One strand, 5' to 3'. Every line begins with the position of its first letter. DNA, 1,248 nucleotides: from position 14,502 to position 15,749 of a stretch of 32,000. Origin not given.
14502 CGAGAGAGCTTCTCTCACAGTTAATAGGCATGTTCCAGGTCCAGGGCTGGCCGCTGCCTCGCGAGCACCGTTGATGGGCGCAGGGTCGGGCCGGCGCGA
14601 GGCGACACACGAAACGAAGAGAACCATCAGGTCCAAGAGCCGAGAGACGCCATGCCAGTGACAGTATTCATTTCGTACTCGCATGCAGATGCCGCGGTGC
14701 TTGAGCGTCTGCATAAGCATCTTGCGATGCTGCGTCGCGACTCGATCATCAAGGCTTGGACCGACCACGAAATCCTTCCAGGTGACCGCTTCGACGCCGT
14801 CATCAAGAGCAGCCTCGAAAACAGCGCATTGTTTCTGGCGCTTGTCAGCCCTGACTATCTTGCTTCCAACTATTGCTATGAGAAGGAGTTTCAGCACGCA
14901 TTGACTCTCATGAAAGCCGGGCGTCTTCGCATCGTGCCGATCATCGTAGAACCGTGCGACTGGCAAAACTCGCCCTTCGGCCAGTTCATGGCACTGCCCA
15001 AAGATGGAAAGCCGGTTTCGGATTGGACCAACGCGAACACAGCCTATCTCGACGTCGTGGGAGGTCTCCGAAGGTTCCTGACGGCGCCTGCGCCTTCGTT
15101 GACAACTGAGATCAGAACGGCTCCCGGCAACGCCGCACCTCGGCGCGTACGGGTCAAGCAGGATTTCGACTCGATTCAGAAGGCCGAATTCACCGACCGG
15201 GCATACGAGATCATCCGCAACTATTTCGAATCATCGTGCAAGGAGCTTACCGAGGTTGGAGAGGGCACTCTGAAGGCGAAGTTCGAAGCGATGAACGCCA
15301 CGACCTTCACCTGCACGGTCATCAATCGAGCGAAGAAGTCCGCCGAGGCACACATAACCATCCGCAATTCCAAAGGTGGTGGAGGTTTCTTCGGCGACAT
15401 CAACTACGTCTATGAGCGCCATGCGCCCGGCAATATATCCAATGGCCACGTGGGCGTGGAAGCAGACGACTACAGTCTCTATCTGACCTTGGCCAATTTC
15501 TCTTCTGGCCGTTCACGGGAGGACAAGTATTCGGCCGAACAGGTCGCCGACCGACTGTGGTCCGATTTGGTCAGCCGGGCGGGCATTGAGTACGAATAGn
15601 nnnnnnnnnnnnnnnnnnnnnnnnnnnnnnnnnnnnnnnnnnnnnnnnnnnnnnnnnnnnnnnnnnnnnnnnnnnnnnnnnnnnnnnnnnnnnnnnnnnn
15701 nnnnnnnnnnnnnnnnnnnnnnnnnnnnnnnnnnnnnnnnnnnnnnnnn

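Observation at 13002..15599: Compact four-gene cassette: HTH protein, Abi_C/HEPN protein, small ORF, TIR protein - candidate undescribed defence module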

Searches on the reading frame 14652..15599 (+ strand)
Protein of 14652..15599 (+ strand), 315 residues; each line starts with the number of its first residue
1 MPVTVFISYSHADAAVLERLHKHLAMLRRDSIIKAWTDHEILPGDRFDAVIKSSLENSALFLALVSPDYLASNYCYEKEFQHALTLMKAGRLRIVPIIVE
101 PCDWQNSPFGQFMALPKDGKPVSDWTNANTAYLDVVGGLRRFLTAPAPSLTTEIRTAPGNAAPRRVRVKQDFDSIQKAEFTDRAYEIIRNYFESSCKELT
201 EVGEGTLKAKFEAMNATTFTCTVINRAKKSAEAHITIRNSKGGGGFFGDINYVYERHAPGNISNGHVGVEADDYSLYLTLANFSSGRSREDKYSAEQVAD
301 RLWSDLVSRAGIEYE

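Call 5: search_protein_families(library=pfam, proteins=[window:14652-15599:+], max_evalue=1)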
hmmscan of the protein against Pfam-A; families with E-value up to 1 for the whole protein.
window:14652-15599:+ (315 aa): 2 families
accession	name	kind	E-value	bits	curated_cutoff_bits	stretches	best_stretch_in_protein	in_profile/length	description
PF13676.11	TIR_2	-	1.7e-19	70.9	28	1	5-109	1-100/122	TIR domain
PF01582.25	TIR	-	5.5e-09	36.5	21.3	1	6-126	5-130/179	TIR domain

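Call 6: search_protein_families(library=padloc, proteins=[window:14652-15599:+], max_evalue=1)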
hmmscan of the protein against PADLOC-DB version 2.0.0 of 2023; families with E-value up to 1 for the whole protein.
window:14652-15599:+ (315 aa): 6 families
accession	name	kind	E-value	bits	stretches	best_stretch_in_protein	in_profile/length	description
PDLC00420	ThsB1|ThsB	-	2.2e-62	209.1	1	4-308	3-313/319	TIR-like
PDLC02012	SAVED5--SAVED_TIR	-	5.5e-11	40.2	1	4-94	15-100/404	-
PDLC05062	PDC-S66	-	0.00045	17.8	1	5-97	151-240/282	-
PDLC00419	ThsB1|ThsB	-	0.021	12.6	1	4-96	29-121/165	TIR-like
PDLC00728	Effector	-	0.024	11.6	1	5-57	12-61/432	TIR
PDLC02421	Aga_TIR-PNTD1-PNTD2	-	0.03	11.4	1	5-103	6-102/430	Class I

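Call 12: search_protein_families(library=ncbifam, proteins=[window:14652-15599:+], max_evalue=0.1)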
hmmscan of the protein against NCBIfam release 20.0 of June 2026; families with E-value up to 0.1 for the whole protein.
window:14652-15599:+ (315 aa): 3 families
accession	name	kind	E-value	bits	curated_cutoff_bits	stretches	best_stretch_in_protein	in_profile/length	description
NF040588.1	FxsC_Nterm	equivalog_domain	1.2e-05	25.3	130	1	19-99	26-118/182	TIR-like protein FxsC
NF058526.1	Thoeris_type3_ThcB4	equivalog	9.5e-05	21.4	220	1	5-84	130-206/375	Thoeris type III anti-phage system protein ThcB4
NF042941.1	Retron_TIR_antiphage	equivalog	0.0012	17.8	600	1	5-101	342-435/464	TIR domain-containing anti-phage reverse transcriptase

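Call 14: find_homologous_proteins(query=window:14652-15599:+)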
Query window:14652-15599:+ (315 aa): 1157 proteins with E <= 0.001 among 2676 candidates; the best 120 are listed.
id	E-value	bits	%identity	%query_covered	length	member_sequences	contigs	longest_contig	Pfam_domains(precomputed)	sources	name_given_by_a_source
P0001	3.0e-210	715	100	100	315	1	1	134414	PF27176.1,PF01582.26,PF13676.12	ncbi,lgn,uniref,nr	ncbi:toll/interleukin-1 receptor domain-containing protein [Reyranella sp.]|uniref:toll/interleukin-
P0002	6.4e-181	618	86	100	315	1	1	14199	PF27176.1,PF01582.26,PF13676.12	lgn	-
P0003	3.7e-177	606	85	100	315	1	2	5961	PF27176.1,PF01582.26,PF13676.12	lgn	-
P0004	1.5e-138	479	65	100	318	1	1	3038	PF27176.1,PF01582.26,PF13676.12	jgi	jgi:hypothetical protein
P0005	2.1e-127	443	62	100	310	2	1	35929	PF27176.1,PF01582.26,PF13676.12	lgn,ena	-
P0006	9.4e-127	440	63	100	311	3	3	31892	PF27176.1,PF01582.26,PF13676.12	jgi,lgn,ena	-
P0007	2.6e-125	436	63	100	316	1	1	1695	PF27176.1,PF01582.26,PF13676.12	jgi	jgi:hypothetical protein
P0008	4.9e-125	435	63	100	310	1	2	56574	PF27176.1,PF01582.26,PF13676.12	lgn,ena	-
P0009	3.4e-124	432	62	100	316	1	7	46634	PF27176.1,PF01582.26,PF13676.12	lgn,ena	-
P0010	3.9e-124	432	60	100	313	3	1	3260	PF27176.1,PF01582.26,PF13676.12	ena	-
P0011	7.1e-124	431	62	100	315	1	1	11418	PF27176.1,PF01582.26,PF13676.12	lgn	-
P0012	5.3e-123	428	62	100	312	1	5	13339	PF27176.1,PF01582.26,PF13676.12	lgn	-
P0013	5.1e-122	425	61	100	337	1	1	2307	PF27176.1,PF01582.26,PF13676.12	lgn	-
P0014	5.1e-122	425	61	100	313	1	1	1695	PF27176.1,PF01582.26,PF13676.12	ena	-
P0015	2.9e-121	422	59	100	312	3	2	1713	PF27176.1,PF01582.26,PF13676.12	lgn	-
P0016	7.5e-121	421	61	100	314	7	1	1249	PF27176.1,PF01582.26,PF13676.12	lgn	-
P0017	7.7e-121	421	60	100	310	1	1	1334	PF27176.1,PF01582.26,PF13676.12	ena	-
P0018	1.9e-120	420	60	99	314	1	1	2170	PF27176.1,PF01582.26,PF13676.12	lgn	-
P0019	2.1e-120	420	61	100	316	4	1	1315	PF27176.1,PF01582.26,PF13676.12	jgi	jgi:hypothetical protein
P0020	6.3e-120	418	59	100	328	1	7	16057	PF27176.1,PF13676.12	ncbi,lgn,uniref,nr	ncbi:toll/interleukin-1 receptor domain-containing protein [Roseomonas mucosa]|uniref:toll/interleuk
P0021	4.8e-119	415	60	100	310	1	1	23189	PF27176.1,PF01582.26,PF13676.12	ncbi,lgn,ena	-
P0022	7.3e-119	415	58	100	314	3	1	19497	PF27176.1,PF01582.26,PF13676.12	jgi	-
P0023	2.0e-118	413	60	100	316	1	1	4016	PF27176.1,PF01582.26,PF13676.12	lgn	-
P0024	2.6e-118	413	59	100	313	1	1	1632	PF27176.1,PF01582.26,PF13676.12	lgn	-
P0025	2.0e-117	410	57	100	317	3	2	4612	PF27176.1,PF01582.26,PF13676.12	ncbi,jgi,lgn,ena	-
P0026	8.0e-117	408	59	100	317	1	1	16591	PF27176.1,PF01582.26,PF13676.12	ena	-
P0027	1.1e-116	407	59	100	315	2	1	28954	PF27176.1,PF01582.26,PF13676.12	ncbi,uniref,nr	ncbi:toll/interleukin-1 receptor domain-containing protein [Rubellimicrobium rubrum]|uniref:Toll/int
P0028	1.6e-116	407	60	100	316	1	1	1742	PF27176.1,PF01582.26,PF13676.12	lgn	-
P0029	1.6e-116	407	58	100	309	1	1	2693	PF27176.1,PF13676.12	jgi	jgi:hypothetical protein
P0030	3.2e-116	406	58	100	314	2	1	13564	PF27176.1,PF13676.12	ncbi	ncbi:MAG: toll/interleukin-1 receptor domain-containing protein [Hyphomicrobiaceae bacterium]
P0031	3.7e-116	406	59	100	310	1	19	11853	PF27176.1,PF01582.26,PF13676.12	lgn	-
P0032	9.6e-116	404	59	100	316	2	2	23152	PF27176.1,PF13676.12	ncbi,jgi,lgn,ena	-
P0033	1.4e-115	404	58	100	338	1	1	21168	PF27176.1,PF01582.26,PF13676.12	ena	-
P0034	2.0e-115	403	57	100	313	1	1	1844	PF27176.1,PF01582.26,PF13676.12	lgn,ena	-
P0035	2.3e-115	403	57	100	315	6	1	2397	PF27176.1,PF01582.26,PF13676.12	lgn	-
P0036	2.4e-115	403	57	100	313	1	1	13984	PF27176.1,PF01582.26,PF13676.12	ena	-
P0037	3.8e-115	402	56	100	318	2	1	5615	PF27176.1,PF01582.26,PF13676.12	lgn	-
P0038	4.0e-115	402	58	100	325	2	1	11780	PF27176.1,PF01582.26,PF13676.12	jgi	jgi:hypothetical protein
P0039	6.5e-115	402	57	100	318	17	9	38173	PF27176.1,PF01582.26,PF13676.12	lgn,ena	-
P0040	8.0e-115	401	59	100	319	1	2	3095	PF27176.1,PF01582.26,PF13676.12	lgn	-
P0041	1.7e-114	400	56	100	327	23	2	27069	PF27176.1,PF01582.26,PF13676.12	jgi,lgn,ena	-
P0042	2.3e-114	400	58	100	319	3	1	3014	PF27176.1,PF01582.26,PF13676.12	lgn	-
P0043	1.2e-113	397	58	99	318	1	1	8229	PF27176.1,PF01582.26,PF13676.12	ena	-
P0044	5.1e-113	395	55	100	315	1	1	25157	PF27176.1,PF01582.26,PF13676.12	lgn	-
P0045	6.0e-113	395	58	100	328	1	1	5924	PF27176.1,PF01582.26,PF13676.12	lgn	-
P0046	7.7e-113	395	55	100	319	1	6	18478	PF27176.1,PF01582.26,PF13676.12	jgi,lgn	jgi:hypothetical protein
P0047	9.8e-113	394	57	100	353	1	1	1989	PF27176.1,PF01582.26,PF13676.12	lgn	-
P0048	1.0e-112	394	54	100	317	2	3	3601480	PF27176.1,PF01582.26,PF13676.12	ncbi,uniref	ncbi:toll/interleukin-1 receptor domain-containing protein [Neorhizobium sp. IRS_2294]|uniref:toll/i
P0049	1.3e-112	394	57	100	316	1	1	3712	PF27176.1,PF01582.26,PF13676.12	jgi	jgi:hypothetical protein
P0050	1.7e-112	394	58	100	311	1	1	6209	PF27176.1,PF01582.26,PF13676.12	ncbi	-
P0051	1.9e-112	393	59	96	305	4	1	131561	PF27176.1,PF01582.26,PF13676.12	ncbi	ncbi:MAG: toll/interleukin-1 receptor domain-containing protein [Rhodospirillales bacterium]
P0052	2.9e-112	393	58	100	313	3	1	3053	PF27176.1,PF01582.26,PF13676.12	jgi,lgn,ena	-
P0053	7.2e-112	392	56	100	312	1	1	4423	PF27176.1,PF01582.26,PF13676.12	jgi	jgi:TIR domain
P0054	8.4e-112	391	56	100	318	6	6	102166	PF27176.1,PF01582.26,PF13676.12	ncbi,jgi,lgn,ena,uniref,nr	ncbi:hypothetical protein ABID82_006920 [Methylobacterium sp. PvP062]|jgi:hypothetical protein|unire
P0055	1.6e-111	390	54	100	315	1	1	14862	PF27176.1,PF01582.26,PF13676.12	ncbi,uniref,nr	ncbi:toll/interleukin-1 receptor domain-containing protein [Metarhizobium album]|uniref:Toll/interle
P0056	1.6e-111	390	56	100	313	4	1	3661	PF27176.1,PF01582.26,PF13676.12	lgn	-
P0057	2.8e-111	390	55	100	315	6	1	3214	PF27176.1,PF01582.26,PF13676.12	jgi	-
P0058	2.9e-111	390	55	100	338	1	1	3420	PF27176.1,PF01582.26,PF13676.12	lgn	-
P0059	4.0e-111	389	56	100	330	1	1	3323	PF27176.1,PF01582.26,PF13676.12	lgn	-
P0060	4.8e-111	389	56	100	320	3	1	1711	PF27176.1,PF13676.12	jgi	jgi:hypothetical protein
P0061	5.5e-111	389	57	100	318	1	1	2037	PF27176.1,PF01582.26,PF13676.12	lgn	-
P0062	6.0e-111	389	58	100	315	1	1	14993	PF27176.1,PF13676.12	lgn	-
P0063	9.1e-111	388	55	100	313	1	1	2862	PF27176.1,PF01582.26,PF13676.12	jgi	jgi:hypothetical protein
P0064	1.0e-110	388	56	100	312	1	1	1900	PF27176.1,PF01582.26,PF13676.12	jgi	-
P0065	1.1e-110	388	55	100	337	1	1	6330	PF27176.1,PF01582.26,PF13676.12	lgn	-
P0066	1.7e-110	387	58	99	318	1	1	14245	PF27176.1,PF01582.26,PF13676.12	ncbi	ncbi:MAG: toll/interleukin-1 receptor domain-containing protein [Armatimonadota bacterium]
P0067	2.2e-110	387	56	100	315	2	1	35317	PF27176.1,PF01582.26,PF13676.12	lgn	-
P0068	2.3e-110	387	57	100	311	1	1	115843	PF27176.1,PF01582.26,PF13676.12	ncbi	-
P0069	2.3e-110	387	57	100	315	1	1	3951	PF27176.1,PF01582.26,PF13676.12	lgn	-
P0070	2.6e-110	386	55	100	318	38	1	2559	PF27176.1,PF01582.26,PF13676.12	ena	-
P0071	3.7e-110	386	57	100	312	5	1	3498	PF27176.1,PF01582.26,PF13676.12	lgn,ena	-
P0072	4.6e-110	386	57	98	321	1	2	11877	PF27176.1,PF01582.26,PF13676.12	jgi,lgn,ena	-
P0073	6.7e-110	385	55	100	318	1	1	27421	PF27176.1,PF01582.26,PF13676.12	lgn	-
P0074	6.7e-110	385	57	100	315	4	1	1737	PF27176.1,PF01582.26,PF13676.12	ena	-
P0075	7.8e-110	385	56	100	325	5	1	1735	PF27176.1,PF13676.12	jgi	jgi:hypothetical protein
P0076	9.2e-110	385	56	100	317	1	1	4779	PF27176.1,PF01582.26,PF13676.12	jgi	jgi:hypothetical protein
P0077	9.2e-110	385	55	100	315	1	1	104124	PF27176.1,PF01582.26,PF13676.12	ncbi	-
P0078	1.1e-109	384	57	100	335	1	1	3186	PF27176.1,PF01582.26,PF13676.12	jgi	jgi:hypothetical protein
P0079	1.3e-109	384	56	100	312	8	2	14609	PF27176.1,PF01582.26,PF13676.12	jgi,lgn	jgi:hypothetical protein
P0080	1.5e-109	384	55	100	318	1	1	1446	PF27176.1,PF01582.26,PF13676.12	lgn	-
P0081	1.6e-109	384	58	100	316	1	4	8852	PF27176.1,PF01582.26,PF13676.12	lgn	-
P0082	1.6e-109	384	56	100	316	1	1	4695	PF27176.1,PF01582.26,PF13676.12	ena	-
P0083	1.6e-109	384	57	100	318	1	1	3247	PF27176.1,PF01582.26,PF13676.12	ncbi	-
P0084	1.6e-109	384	56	100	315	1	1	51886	PF27176.1,PF01582.26,PF13676.12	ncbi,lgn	ncbi:MAG TPA: toll/interleukin-1 receptor domain-containing protein [Caulobacteraceae bacterium]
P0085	1.7e-109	384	57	100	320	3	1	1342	PF27176.1,PF01582.26,PF13676.12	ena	-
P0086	2.5e-109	383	54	100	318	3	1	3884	PF27176.1,PF13676.12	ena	-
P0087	2.9e-109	383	57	100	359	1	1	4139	PF27176.1,PF01582.26,PF13676.12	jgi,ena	-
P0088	3.2e-109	383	57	100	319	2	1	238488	PF27176.1,PF01582.26,PF13676.12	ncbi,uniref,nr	ncbi:toll/interleukin-1 receptor domain-containing protein (plasmid) [Microvirga terrae]|uniref:Toll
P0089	3.5e-109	383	53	100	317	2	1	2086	PF27176.1,PF01582.26,PF13676.12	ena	-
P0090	5.8e-109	382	55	100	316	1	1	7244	PF27176.1,PF01582.26,PF13676.12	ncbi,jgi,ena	jgi:hypothetical protein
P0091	6.3e-109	382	57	100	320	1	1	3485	PF27176.1,PF01582.26,PF13676.12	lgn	-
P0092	7.2e-109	382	56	100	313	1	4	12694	PF27176.1,PF01582.26,PF13676.12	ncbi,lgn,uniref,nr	ncbi:toll/interleukin-1 receptor domain-containing protein [Mesorhizobium sp. M1A.F.Ca.IN.022.07.1.1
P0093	7.9e-109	382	54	100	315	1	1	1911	PF27176.1,PF01582.26,PF13676.12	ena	-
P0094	9.0e-109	381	53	100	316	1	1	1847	PF27176.1,PF01582.26,PF13676.12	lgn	-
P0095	1.0e-108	381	55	98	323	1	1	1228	PF27176.1,PF01582.26,PF13676.12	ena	-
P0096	1.3e-108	381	55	100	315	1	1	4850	PF27176.1,PF13676.12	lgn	-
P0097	1.3e-108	381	54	100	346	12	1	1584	PF27176.1,PF01582.26,PF13676.12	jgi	-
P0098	1.6e-108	381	56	98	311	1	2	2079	PF27176.1,PF01582.26,PF13676.12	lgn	-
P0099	2.6e-108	380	54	100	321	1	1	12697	PF27176.1,PF01582.26,PF13676.12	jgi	jgi:hypothetical protein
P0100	2.6e-108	380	55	100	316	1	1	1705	PF27176.1,PF13676.12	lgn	-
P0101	3.1e-108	380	55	100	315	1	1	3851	PF27176.1,PF01582.26,PF13676.12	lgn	-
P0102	3.5e-108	379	54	100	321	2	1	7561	PF27176.1,PF01582.26,PF13676.12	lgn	-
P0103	3.9e-108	379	53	100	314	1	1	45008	PF27176.1,PF01582.26,PF13676.12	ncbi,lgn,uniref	ncbi:toll/interleukin-1 receptor domain-containing protein [Inquilinus sp. YAF38]|uniref:toll/interl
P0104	4.4e-108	379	55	99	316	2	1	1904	PF27176.1,PF01582.26,PF13676.12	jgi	-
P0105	4.8e-108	379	55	100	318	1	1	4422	PF27176.1,PF13676.12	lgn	-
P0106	6.3e-108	379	55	100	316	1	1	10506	PF27176.1,PF01582.26,PF13676.12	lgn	-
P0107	7.4e-108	378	55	100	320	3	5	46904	PF27176.1,PF01582.26,PF13676.12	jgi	jgi:hypothetical protein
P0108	8.6e-108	378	54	100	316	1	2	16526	PF27176.1,PF13676.12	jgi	jgi:hypothetical protein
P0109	8.7e-108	378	55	100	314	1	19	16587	PF27176.1,PF13676.12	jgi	jgi:hypothetical protein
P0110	9.4e-108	378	54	100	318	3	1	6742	PF27176.1,PF13676.12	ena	-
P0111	1.2e-107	378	55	100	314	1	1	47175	PF27176.1,PF01582.26,PF13676.12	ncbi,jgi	jgi:hypothetical protein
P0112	1.4e-107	378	55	100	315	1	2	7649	PF27176.1,PF01582.26,PF13676.12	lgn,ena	-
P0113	2.0e-107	377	55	100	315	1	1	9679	PF27176.1,PF13676.12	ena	-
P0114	2.0e-107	377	55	100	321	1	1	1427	PF27176.1,PF01582.26,PF13676.12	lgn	-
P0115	2.4e-107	377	54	100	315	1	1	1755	PF27176.1,PF01582.26,PF13676.12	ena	-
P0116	2.5e-107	377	55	100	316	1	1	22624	PF27176.1,PF01582.26,PF13676.12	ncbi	-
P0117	2.6e-107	377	63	90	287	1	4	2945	PF27176.1,PF01582.26,PF13676.12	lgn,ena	-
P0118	3.1e-107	376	55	98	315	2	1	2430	PF27176.1,PF01582.26,PF13676.12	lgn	-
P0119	3.1e-107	376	55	100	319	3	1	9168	PF27176.1,PF01582.26,PF13676.12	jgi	-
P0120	3.2e-107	376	55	100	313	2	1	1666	PF27176.1,PF01582.26,PF13676.12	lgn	-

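Call 16: find_related_loci(query=A1, collection=genome_contigs, flank=10000)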
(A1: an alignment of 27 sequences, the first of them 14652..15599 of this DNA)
Query A1 (315 aa) in genome_contigs; peptide patterns used: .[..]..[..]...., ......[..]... (x = any residue, [..] = any of these).
71 stretches matched a pattern; 58 encode a relative of the query (tblastn E <= 1e-3); 58 distinct loci.
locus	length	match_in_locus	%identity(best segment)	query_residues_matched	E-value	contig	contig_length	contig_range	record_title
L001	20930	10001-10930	61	1-315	3e-129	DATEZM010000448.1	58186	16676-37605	MAG TPA_asm: Rhizomicrobium sp. isolate SMAG_U8474 k141_384322, whole genome shotgun sequence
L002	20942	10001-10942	61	1-315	6e-129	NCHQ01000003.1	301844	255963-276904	MAG: Rhodospirillales bacterium 24-66-33 04302015_24_scaffold_10, whole genome shotgun sequence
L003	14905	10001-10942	59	1-314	1e-124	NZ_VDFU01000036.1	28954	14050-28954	Rubellimicrobium rubrum strain YIM 131921 Scaffold34_1, whole genome shotgun sequence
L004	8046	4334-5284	58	1-315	1e-123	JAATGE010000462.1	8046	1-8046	MAG: Rhodospirillales bacterium isolate bin_299 k141_2736266, whole genome shotgun sequence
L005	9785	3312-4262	55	1-315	6e-122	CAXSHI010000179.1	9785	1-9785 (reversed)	MAG: uncultured Acetobacteraceae bacterium isolate private_VT22_metawrap_bin.12 genome assembly, contig: private_VT22_me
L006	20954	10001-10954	55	1-315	9e-120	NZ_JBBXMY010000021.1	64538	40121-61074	Methylobacterium litchii strain SD21 NODE_21_length_64538_cov_25.129481, whole genome shotgun sequence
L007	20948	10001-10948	58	1-315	3e-119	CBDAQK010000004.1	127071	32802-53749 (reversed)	MAG: Acetobacteraceae bacterium isolate 6be019d5-00d0-4b75-9fb2-9a05a960ee6d genome assembly, contig: contig_4, whole ge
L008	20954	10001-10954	55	1-315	1e-118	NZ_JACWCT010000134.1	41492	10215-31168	Methylobacterium ajmalii strain IF7SW-B2 scaffold200_cov52906_read145, whole genome shotgun sequence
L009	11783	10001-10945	54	1-315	5e-117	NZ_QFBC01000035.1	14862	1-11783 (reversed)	Metarhizobium album strain NS-104 Scaffold35, whole genome shotgun sequence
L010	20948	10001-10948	55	1-315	4e-117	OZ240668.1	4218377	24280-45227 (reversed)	MAG: Lichenicola sp. isolate 69eba9c6-ad22-4cc6-9875-327f7b8c911e genome assembly, chromosome: 1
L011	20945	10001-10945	56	1-315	2e-116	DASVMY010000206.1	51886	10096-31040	MAG TPA_asm: Caulobacteraceae bacterium isolate SMAG_U3112 k141_791671, whole genome shotgun sequence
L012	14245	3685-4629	58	3-315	5e-116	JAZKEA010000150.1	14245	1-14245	MAG: Armatimonadota bacterium isolate DC_HB_02_SPN181219-bin009 DCHB02SPN_B009_0_000000000150, whole genome shotgun sequ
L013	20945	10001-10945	55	1-315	1e-115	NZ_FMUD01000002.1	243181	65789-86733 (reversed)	Agrobacterium sp. DSM 25558 isolate DSM25558, whole genome shotgun sequence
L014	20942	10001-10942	53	1-315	1e-114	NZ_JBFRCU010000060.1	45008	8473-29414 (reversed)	Inquilinus sp. YAF38 SCAFFOLD_59, whole genome shotgun sequence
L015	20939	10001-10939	52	1-315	3e-110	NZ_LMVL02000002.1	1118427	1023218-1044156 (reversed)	Agrobacterium vitis strain NCPPB 3554 contig2, whole genome shotgun sequence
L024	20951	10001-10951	40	3-314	5e-74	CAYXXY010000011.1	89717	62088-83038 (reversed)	MAG TPA_asm: uncultured Flavobacteriaceae bacterium isolate binchicken_co324_46 genome assembly, contig: NODE_122_length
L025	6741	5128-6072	38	3-312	1e-73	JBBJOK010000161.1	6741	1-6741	MAG: Chitinophagaceae bacterium isolate RDP_SRG_15 MBC-RDOWN_F0-S0_7914, whole genome shotgun sequence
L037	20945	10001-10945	37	3-312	3e-67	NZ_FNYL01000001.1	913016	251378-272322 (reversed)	Dyadobacter sp. SG02, whole genome shotgun sequence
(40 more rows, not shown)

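Call 29: find_encoding_contigs(protein=P0002, flank=8000, max_places=2)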
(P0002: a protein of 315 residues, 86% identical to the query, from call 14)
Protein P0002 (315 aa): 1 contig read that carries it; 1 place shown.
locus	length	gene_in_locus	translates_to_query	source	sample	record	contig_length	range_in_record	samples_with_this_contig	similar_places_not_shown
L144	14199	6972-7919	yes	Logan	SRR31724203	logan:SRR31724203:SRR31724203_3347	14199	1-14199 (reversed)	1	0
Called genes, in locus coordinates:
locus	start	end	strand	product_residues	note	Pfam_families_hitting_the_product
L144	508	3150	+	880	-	PF02463:SMC_N (faint), PF13304:AAA_21 (faint), PF13166:AAA_13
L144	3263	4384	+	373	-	PF02086:MethyltransfD12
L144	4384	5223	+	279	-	PF04556:DpnII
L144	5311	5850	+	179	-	-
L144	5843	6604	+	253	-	PF14355:Abi_C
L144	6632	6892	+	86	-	-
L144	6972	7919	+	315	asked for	PF01582:TIR (weak), PF13676:TIR_2, PF27176:Y4lF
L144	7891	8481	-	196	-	-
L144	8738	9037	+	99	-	-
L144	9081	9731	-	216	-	-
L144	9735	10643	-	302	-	PF06114:Peptidase_M78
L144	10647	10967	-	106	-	PF13560:HTH_31, PF01381:HTH_3, PF13443:HTH_26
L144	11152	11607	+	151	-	PF14452:Multi_ubiq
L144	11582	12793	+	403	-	PF20590:DUF6791, PF00899:ThiF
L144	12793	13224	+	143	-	PF20137:BubE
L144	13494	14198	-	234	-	?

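Call 38: predict_structure(alignment_id=A1)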
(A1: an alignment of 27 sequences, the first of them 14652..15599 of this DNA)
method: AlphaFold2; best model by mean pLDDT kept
length: 315 residues; sequences in the alignment: 27
mean_pLDDT: 82.3   pTM: 0.47
mean pLDDT of the five models: 82.3, 79.6, 79.0, 78.0, 77.9
residues with pLDDT >= 90: 112; 70-90: 157; 50-70: 21; < 50: 25
segments of 3 or more residues with pLDDT < 50: 148-164, 285-288
pLDDT, mean of each block of 10 residues (from residue 1): 90 85 92 91 78 90 91 74 88 93 87 88 91 92 65 38 52 83 93 92 84 92 85 90 62 87 84 84 57 88 90 74
secondary structure, 60 per line:
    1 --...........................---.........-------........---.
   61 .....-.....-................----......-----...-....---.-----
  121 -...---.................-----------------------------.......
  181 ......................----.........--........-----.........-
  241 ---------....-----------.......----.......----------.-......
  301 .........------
elements in order: E3-10 H11-29 E33-41 H49-56 E60-65 H67-71 H73-88 E93-98 H108-111 H128-144 H174-202 E207-215 E218-225 E231-239 E250-253 E265-271 E276-282 H295-309
